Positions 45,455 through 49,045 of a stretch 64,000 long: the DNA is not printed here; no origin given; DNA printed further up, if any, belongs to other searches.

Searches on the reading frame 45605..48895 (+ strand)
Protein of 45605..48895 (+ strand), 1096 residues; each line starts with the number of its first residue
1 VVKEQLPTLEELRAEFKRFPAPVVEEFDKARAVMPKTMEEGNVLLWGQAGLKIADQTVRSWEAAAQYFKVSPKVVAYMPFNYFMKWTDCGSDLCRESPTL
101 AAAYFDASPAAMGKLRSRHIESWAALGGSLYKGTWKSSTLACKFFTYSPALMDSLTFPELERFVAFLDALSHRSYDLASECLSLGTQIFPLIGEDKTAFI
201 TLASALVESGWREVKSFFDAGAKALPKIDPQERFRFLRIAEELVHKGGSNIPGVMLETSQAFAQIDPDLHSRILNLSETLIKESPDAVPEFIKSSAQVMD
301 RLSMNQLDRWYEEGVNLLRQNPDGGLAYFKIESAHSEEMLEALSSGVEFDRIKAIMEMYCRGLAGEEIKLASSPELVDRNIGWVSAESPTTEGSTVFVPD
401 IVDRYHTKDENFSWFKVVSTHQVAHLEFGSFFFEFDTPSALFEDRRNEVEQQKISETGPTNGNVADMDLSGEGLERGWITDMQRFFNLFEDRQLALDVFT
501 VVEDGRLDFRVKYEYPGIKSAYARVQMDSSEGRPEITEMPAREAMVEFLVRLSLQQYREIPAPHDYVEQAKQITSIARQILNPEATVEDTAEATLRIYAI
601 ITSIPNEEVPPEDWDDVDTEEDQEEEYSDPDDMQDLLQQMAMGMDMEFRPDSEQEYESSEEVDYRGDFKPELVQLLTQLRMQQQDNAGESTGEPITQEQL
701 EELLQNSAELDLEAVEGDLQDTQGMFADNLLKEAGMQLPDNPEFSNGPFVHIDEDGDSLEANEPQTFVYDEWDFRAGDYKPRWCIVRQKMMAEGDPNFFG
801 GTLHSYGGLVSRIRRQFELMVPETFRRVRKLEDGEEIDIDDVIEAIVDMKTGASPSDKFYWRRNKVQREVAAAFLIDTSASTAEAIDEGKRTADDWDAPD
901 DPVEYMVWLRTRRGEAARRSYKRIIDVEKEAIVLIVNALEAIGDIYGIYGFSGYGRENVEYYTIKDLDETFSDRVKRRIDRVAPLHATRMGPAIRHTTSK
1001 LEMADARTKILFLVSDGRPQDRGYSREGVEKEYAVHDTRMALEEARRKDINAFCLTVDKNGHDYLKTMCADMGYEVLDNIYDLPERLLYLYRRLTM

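Call 28: search_protein_families(library=pfam, proteins=[window:45605-48895:+], max_evalue=0.001)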
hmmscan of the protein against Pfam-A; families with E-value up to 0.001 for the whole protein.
window:45605-48895:+ (1096 aa): 1 family
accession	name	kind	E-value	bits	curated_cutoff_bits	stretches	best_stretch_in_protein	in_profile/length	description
PF00092.34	VWA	-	6.3e-05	23.7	23.8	1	929-1073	21-155/174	von Willebrand factor type A domain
